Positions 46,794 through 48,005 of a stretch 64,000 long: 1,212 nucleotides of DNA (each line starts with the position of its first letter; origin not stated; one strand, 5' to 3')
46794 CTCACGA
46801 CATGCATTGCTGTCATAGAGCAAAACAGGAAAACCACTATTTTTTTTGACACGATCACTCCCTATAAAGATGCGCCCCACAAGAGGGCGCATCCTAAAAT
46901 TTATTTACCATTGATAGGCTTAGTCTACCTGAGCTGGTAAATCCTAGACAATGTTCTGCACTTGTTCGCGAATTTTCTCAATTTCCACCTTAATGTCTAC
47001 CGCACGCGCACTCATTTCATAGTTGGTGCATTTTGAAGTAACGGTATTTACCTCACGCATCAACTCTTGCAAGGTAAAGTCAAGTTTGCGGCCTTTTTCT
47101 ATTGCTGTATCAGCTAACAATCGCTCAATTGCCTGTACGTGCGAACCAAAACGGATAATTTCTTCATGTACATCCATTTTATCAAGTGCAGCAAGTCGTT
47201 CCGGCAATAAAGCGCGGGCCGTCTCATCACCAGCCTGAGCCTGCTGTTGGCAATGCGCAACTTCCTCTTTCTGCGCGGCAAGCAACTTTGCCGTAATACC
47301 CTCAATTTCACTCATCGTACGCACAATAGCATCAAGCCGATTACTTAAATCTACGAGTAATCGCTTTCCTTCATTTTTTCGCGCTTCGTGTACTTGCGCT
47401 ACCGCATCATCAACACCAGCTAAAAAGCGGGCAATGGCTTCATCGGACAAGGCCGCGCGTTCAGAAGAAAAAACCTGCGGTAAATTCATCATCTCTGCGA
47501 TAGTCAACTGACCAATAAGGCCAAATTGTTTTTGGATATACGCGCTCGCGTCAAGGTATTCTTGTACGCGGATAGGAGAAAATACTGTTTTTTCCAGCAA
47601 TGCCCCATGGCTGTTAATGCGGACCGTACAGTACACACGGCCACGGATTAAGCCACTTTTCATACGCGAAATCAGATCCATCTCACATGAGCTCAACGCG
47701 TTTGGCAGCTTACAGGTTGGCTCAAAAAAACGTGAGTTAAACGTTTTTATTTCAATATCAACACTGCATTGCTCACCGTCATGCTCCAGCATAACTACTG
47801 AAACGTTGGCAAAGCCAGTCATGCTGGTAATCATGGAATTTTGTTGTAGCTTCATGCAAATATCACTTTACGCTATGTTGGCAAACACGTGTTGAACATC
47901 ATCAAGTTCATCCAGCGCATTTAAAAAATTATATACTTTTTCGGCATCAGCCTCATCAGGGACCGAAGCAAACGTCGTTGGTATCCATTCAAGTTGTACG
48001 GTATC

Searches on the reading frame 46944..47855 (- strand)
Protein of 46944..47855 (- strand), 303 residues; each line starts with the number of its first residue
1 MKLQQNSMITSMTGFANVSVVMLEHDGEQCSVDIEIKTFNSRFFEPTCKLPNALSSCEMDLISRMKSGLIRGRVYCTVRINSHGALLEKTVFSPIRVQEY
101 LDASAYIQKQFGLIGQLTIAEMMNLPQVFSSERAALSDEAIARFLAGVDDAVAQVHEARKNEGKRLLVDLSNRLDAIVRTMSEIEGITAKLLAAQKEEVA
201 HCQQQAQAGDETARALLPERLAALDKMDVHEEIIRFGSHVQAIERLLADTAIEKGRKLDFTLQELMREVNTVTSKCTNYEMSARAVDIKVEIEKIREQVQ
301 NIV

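Call 76: find_related_loci(query=window:46944-47855:-, collection=metagenome_contigs, flank=9000)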
Query window:46944-47855:- (303 aa) in metagenome_contigs; peptide patterns used: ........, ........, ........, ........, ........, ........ (x = any residue, [..] = any of these).
112 stretches matched a pattern; 18 encode a relative of the query (tblastn E <= 1e-3); 18 distinct loci.
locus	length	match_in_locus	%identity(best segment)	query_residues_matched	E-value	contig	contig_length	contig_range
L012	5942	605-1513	74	1-303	4e-154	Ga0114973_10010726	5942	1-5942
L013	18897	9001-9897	66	3-302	5e-137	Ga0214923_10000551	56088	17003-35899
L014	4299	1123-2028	65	2-303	2e-136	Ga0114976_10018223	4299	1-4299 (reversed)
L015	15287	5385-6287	64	2-302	5e-132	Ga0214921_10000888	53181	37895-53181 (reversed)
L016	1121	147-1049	42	4-303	1e-72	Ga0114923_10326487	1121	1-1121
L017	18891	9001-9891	39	8-303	6e-67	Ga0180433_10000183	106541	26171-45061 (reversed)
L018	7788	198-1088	41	8-303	5e-66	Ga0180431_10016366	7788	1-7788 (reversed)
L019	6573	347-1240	38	7-303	9e-62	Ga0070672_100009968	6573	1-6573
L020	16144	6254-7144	38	8-303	3e-57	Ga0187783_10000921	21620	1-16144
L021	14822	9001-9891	39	8-303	2e-55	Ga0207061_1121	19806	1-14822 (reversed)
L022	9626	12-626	40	100-303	3e-41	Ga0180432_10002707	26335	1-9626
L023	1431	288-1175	29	7-302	8e-29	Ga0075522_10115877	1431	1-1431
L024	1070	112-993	28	4-302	1e-27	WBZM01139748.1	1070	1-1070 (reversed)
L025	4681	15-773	32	50-302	2e-20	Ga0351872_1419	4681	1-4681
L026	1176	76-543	38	151-302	4e-20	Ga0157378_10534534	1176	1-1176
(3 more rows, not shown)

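Call 80: search_protein_families(library=pfam, proteins=[L015:6992-9550:+, L013:9951-11210:+, L012:1982-3631:+, L014:2336-3913:+], max_evalue=0.1)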
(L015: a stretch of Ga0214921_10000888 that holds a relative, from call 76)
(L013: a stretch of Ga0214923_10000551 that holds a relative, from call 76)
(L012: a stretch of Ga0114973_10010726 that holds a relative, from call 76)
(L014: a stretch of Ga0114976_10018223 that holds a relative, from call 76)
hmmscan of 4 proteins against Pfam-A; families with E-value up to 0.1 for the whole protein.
L015:6992-9550:+ (853 aa): 3 families
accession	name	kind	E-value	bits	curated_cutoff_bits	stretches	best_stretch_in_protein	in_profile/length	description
PF12796.13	Ank_2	-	7.5e-05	23.7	27.3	0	250-298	7-54/90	Ankyrin repeats (3 copies)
PF13606.12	Ank_3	-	0.00044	20.9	22.3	0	275-298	4-27/30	Ankyrin repeat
PF00023.36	Ank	-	0.025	15.3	21.1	0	274-302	3-31/33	Ankyrin repeat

L013:9951-11210:+ (420 aa): 2 families
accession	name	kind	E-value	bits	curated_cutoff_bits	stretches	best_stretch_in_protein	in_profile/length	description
PF14992.11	TMCO5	-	0.035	13.8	32.2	1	257-306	84-133/280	TMCO5 family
PF09534.15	Trp_oprn_chp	-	0.037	14.3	29.6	1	10-124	45-143/180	Tryptophan-associated transmembrane protein (Trp_oprn_chp)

L012:1982-3631:+ (550 aa): 1 family
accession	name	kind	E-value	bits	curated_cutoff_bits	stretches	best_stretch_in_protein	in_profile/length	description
PF12758.12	DUF3813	-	0.0093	16.7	25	1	199-227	25-53/62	Protein of unknown function (DUF3813)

L014:2336-3913:+ (526 aa): 1 family
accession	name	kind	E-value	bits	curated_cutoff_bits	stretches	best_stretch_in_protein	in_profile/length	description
PF02338.25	OTU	-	0.019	15.9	23.3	0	232-292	1-52/128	OTU-like cysteine protease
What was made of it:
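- On OTU cysteine proteases (MEROPS clan CA; Pfam PF02338): The only hit is sub-threshold, at 15.9 bits against a 23.3 cut-off, for the L014 relative (call 80).
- The L014 relative gives a sub-threshold Pfam PF02338 hit (E 0.019, call 80). A relative gives a weak direct PF02338 hit (call 80).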
